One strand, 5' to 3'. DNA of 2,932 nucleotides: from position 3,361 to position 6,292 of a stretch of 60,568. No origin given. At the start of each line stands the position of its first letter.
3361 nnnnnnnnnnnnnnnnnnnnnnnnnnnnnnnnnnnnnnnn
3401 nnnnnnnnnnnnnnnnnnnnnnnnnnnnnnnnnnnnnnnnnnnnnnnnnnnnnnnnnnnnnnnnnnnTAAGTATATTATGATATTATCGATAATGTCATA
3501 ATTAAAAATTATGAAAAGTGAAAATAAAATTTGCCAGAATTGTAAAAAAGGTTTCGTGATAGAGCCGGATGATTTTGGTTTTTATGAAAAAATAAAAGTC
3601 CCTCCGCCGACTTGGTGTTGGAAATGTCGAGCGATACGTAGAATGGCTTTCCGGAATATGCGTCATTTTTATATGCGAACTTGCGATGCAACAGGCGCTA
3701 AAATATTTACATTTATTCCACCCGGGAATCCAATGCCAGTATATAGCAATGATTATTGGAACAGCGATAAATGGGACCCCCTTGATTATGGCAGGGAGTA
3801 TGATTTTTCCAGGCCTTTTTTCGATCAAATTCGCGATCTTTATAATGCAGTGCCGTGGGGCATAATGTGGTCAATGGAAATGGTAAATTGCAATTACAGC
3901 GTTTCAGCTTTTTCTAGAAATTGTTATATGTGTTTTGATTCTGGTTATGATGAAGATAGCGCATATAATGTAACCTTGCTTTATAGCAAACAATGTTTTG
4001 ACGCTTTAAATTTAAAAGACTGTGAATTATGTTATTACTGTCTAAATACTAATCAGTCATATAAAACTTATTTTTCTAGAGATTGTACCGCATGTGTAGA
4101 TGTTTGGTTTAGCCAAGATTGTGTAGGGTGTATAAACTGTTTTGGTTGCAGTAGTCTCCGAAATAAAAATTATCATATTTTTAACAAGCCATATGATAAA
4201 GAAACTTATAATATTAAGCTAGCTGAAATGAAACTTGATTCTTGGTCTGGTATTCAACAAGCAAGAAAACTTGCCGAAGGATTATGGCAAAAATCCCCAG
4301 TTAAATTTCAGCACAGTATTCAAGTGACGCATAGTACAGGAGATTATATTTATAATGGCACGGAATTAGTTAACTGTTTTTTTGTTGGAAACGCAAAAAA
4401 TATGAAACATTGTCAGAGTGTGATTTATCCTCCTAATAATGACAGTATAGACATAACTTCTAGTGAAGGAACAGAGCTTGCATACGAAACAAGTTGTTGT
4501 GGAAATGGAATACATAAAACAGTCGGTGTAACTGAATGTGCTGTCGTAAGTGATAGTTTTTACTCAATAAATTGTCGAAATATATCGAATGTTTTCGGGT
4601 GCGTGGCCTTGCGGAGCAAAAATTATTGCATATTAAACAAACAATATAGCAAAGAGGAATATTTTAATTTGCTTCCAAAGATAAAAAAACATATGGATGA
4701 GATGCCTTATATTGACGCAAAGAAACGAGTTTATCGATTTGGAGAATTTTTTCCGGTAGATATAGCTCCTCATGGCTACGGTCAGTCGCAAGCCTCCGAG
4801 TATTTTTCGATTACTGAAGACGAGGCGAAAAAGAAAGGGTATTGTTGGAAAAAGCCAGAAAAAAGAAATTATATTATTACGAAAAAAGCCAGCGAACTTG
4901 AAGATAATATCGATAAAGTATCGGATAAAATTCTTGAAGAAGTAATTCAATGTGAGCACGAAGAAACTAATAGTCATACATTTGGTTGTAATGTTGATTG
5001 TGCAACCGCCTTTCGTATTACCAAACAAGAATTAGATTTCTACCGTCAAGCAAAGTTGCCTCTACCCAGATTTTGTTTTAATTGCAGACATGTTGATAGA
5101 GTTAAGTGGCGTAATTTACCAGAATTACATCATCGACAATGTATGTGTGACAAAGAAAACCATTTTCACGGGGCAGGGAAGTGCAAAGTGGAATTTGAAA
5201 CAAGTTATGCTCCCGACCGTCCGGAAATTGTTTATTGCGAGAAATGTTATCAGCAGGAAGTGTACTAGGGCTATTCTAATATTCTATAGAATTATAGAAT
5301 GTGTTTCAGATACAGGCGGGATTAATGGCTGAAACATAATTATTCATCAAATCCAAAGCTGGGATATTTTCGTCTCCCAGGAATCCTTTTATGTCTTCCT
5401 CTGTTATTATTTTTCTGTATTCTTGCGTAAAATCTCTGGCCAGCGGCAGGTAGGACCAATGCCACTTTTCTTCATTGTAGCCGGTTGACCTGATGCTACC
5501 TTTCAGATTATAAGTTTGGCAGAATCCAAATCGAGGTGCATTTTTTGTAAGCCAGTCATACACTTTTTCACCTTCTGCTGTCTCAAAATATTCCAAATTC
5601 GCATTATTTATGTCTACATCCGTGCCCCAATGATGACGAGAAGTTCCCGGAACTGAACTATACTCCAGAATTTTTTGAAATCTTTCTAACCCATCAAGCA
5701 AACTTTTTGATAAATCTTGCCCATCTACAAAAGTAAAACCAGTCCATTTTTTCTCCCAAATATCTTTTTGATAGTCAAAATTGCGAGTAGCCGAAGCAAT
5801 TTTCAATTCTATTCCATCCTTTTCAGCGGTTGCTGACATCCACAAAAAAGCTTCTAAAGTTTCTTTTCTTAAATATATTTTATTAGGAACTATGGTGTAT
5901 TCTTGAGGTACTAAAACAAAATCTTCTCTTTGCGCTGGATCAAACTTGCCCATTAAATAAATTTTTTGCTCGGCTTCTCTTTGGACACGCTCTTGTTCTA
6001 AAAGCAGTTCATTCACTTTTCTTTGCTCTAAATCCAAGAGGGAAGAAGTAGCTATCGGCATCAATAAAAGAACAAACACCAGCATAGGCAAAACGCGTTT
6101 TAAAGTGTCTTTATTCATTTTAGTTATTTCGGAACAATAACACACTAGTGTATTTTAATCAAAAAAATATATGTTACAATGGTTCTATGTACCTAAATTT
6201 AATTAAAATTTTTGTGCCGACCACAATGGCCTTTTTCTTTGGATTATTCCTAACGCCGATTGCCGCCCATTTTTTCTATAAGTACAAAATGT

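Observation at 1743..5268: Tandem pair of ~580-aa cysteine-rich proteins built from duplicated zinc-ribbon modules (third member at 34558-36267)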

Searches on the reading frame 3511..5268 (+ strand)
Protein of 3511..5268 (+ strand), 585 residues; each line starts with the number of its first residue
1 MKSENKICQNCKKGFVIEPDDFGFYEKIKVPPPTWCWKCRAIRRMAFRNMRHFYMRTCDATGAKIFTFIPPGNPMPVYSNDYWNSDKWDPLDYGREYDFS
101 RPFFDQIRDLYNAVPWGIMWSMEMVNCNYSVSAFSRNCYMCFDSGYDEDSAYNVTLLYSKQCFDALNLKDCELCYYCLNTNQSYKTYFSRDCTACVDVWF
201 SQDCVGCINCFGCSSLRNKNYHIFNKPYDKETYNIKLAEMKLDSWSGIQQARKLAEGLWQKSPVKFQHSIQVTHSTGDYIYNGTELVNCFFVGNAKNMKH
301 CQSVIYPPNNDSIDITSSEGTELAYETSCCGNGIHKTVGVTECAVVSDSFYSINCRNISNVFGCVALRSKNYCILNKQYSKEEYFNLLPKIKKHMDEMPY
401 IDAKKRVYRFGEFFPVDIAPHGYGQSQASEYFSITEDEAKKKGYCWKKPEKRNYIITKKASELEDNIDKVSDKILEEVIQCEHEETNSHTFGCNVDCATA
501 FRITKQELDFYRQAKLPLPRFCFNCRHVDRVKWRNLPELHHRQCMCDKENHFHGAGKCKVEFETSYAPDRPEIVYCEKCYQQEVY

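Call 3: search_protein_families(library=pfam, proteins=[window:3511-5265:+], max_evalue=1)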
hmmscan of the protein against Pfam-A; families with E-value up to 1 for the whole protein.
window:3511-5265:+ (585 aa): 0 families

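Call 4: search_protein_families(library=ncbifam, proteins=[window:3511-5265:+], max_evalue=1)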
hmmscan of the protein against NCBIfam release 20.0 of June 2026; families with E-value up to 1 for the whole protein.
window:3511-5265:+ (585 aa): 0 families

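Call 33: search_protein_families(library=padloc, proteins=[window:3511-5265:+], max_evalue=1)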
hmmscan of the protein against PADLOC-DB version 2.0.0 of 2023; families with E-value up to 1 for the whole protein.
window:3511-5265:+ (585 aa): 0 families

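Call 34: search_protein_families(library=phrogs, proteins=[window:3511-5265:+], max_evalue=1)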
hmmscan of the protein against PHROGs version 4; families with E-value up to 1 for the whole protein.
window:3511-5265:+ (585 aa): 1 family
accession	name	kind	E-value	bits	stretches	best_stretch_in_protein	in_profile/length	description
phrog_21565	-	unknown function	0.18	13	1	235-283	20-64/94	-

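Call 76: predict_structure(alignment_id=A4)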
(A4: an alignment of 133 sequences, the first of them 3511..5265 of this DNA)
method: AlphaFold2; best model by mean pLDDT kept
length: 585 residues; sequences in the alignment: 133
mean_pLDDT: 87.6   pTM: 0.90
mean pLDDT of the five models: 87.6, 86.2, 85.7, 83.7, 82.9
residues with pLDDT >= 90: 354; 70-90: 174; 50-70: 56; < 50: 1
segments of 3 or more residues with pLDDT < 50: none
pLDDT, mean of each block of 10 residues (from residue 1): 96 96 95 97 93 92 93 94 94 98 98 86 59 63 73 76 78 77 75 77 70 77 92 94 95 93 90 78 83 78 70 73 85 80 81 88 96 98 98 98 98 96 93 93 91 91 97 97 71 66 93 95 90 91 97 97 95 96 92
secondary structure, 60 per line:
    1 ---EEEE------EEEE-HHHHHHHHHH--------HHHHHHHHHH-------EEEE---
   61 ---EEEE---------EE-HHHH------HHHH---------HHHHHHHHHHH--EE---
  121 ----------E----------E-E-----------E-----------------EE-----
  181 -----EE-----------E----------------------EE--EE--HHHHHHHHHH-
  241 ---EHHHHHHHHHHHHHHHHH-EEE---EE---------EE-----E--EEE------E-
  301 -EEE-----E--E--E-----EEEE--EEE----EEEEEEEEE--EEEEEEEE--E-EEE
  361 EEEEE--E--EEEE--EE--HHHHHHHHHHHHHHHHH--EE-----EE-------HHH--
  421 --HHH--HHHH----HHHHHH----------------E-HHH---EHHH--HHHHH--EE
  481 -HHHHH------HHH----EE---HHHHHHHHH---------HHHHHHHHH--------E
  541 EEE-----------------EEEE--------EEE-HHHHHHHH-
elements in order: E4-7 E14-17 H19-28 H37-46 E54-57 E64-67 H80-83 H90-93 H103-113 H230-239 H245-261 E263-265 E290-292 E302-304 E322-325 E328-330 E335-343 E346-353 E358-365 E371-374 H381-397 H428-431 H436-441 H472-476 H482-486 H505-513 H523-531 E540-543 E561-564 E573-575 H577-584

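Call 78: fold_search(model_id=the predicted structure, library=pdb)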
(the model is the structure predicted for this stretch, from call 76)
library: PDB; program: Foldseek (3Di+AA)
matches with E <= 10: 22; with E <= 0.001: 0
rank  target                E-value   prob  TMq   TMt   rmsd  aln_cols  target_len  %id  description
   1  4wrt_B                3.1e+00  0.01  0.05  0.04  14.3        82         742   16  Crystal structure of Influenza B polymerase with bound vRNA promoter (form FluB2) (released 2014-11-19)
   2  8rn3_B                4.5e+00  0.01  0.05  0.05  13.1        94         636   17  Pseudo-symmetrical influenza B polymerase apo-dimer, encapsidase moiety (from "Influenza B polymerase pseudo-symmetric (released 2024-09-11)
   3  3o27_B                5.1e+00  0.02  0.03  0.24  15.2        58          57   12  The crystal structure of C68 from the hybrid virus-plasmid pSSVx (released 2011-01-19)
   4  7wu7_H                5.4e+00  0.02  0.04  0.04   8.3        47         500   15  Prefoldin-tubulin-TRiC complex (released 2022-12-21)
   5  8rna_E                5.4e+00  0.01  0.06  0.05  11.3        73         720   19  Influenza B polymerase apo-trimer (released 2024-09-11)
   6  8bf5_B                6.0e+00  0.01  0.05  0.04  11.7        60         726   18  Early transcription elongation state of influenza A/H7N9 polymerase stalled with incoming GTP analogue (released 2022-12-28)
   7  8rn8_B                6.3e+00  0.01  0.06  0.05  11.3        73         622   19  Influenza B polymerase pseudo-symmetrical apo-dimer (FluPol(E)|FluPol(S)) (released 2024-09-11)
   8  5msq                  6.7e+00  0.01  0.03  0.03  10.4        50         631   20  Structure of the A domain of carboxylic acid reductase (CAR) from Nocardia iowensis in complex with AMP and iodide (released 2018-01-17)
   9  3kfb_A                6.7e+00  0.01  0.03  0.04  11.1        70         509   14  Crystal structure of a group II chaperonin from Methanococcus maripaludis (released 2010-06-23)
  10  8rn2_B                6.7e+00  0.01  0.05  0.04  13.4        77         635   18  Monomeric apo-influenza B polymerase, encapsidase conformation (released 2024-09-11)
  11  9e2s_H                7.5e+00  0.01  0.04  0.04  12.3        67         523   10  Apo TRiC in closed conformation (released 2025-10-08)
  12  6t0w_B                7.5e+00  0.00  0.06  0.05  14.7       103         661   17  Human Influenza B polymerase recycling complex (released 2020-04-15)
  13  6qct_B                7.9e+00  0.01  0.05  0.04  14.0        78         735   20  Influenza B polymerase elongation complex (released 2019-06-05)
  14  7z42_E                7.9e+00  0.01  0.05  0.04  12.8        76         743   16  Influenza B polymerase with Pol II pSer5 CTD peptide mimic bound in site 2B (released 2022-05-18)
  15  6qcv_B                7.9e+00  0.01  0.05  0.04  14.3        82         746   16  Crystal structure of influenza B polymerase initiation state with capped 14-mer RNA primer and CTP (released 2019-06-05)
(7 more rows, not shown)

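Call 83: fold_search(model_id=the predicted structure, library=viral)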
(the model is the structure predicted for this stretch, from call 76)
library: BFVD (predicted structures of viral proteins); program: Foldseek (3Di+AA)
matches with E <= 10: 75; with E <= 0.001: 0
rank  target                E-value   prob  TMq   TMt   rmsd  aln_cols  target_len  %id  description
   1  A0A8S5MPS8            3.2e-03  1.00  0.09  0.26   5.1        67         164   21  Putative zinc-ribbon domain protein [Siphoviridae sp. ctsIQ24]
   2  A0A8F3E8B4            8.4e-02  0.80  0.06  0.11  13.6        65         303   23  HNH endonuclease [Microbacterium phage Honk]
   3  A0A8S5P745            9.9e-02  1.00  0.07  0.51   0.8        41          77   32  Putative zinc-ribbon domain protein [Siphoviridae sp. ctsUY14]
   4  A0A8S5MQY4            2.0e-01  0.57  0.06  0.26   9.8        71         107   17  Putative cytoplasmic protein [Caudovirales sp. ctqI92]
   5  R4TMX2                2.3e-01  0.25  0.08  0.19  11.8       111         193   19  C2H2-type domain-containing protein [Halogranum tailed virus 1]
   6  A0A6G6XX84            4.6e-01  0.30  0.07  0.17   9.4        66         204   14  (no name in the UniProt tables at hand)
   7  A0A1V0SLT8            4.6e-01  0.13  0.09  0.19  11.8       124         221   14  Uncharacterized protein [Klosneuvirus KNV1]
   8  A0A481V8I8            5.8e-01  0.14  0.06  0.12  15.7       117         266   14  Zinc-finger domain protein [Halobacterium phage ChaoS9]
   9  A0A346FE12            6.1e-01  0.38  0.07  0.15   6.1        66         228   20  (no name in the UniProt tables at hand)
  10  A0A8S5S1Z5            7.2e-01  0.95  0.06  0.38   0.8        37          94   22  Alanyl-tRNA synthetase [Siphoviridae sp. ctCIv11]
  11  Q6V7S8                1.1e+00  0.28  0.07  0.16   8.5        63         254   19  HNH endonuclease [Burkholderia phage Bcep22]
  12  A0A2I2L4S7            1.1e+00  0.05  0.04  0.06  15.7        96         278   17  Probable Zinc-ribbon domain-containing protein [Orpheovirus IHUMI-LCC2]
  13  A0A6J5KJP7            1.3e+00  0.21  0.07  0.12   6.0        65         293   15  Uncharacterized protein [uncultured Caudovirales phage]
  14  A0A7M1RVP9            1.3e+00  0.13  0.07  0.19   8.7        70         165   14  HNH nuclease domain-containing protein [uncultured phage cr118_1]
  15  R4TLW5                1.4e+00  0.20  0.07  0.20   5.1        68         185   19  (no name in the UniProt tables at hand)
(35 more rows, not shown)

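Call 84: find_encoding_contigs(protein=window:3511-5268:+, flank=10000, max_places=4)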
Protein window:3511-5268:+ (585 aa): 4 contigs read that carry it; 3 places shown.
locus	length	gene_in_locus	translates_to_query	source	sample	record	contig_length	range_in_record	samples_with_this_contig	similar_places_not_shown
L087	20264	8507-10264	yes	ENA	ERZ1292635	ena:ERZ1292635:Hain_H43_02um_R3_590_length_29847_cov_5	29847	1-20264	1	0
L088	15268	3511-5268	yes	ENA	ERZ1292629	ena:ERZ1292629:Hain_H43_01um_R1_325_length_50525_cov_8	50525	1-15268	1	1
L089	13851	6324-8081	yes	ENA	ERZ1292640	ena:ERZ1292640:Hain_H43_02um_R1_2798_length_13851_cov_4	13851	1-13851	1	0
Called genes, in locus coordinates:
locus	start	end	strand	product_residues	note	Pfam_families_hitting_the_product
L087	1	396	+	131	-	?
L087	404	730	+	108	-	PF01687:Flavokinase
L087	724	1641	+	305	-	PF00892:EamA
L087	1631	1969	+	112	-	PF01329:Pterin_4a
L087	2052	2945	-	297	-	PF01634:HisG, PF08029:HisG_C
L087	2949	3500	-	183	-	PF18306:LDcluster4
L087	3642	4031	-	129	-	PF01371:Trp_repressor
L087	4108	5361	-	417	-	PF02073:Peptidase_M29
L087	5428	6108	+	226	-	PF02616:SMC_ScpA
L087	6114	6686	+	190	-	PF04079:SMC_ScpB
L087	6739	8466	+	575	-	-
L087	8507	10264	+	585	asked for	-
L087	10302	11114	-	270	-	PF02557:VanY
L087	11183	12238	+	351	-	PF00953:Glycos_transf_4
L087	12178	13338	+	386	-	PF01098:FTSW_RODA_SPOVE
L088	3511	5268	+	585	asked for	-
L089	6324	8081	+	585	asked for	-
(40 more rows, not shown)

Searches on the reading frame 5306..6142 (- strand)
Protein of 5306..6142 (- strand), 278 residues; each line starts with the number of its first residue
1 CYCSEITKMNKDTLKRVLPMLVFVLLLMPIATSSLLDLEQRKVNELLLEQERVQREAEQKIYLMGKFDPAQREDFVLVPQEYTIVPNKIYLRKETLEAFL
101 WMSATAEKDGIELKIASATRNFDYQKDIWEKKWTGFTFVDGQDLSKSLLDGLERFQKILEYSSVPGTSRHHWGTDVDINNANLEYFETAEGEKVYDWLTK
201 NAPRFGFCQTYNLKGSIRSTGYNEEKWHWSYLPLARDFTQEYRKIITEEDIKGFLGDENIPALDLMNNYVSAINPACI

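Call 46: search_protein_families(library=pfam, proteins=[window:5306-6142:-], max_evalue=0.001)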
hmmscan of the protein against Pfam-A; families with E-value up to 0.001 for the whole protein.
window:5306-6142:- (278 aa): 1 family
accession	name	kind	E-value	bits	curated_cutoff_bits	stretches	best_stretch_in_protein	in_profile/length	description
PF02557.22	VanY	-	4.5e-33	114.3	25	1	89-233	2-131/132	D-alanyl-D-alanine carboxypeptidase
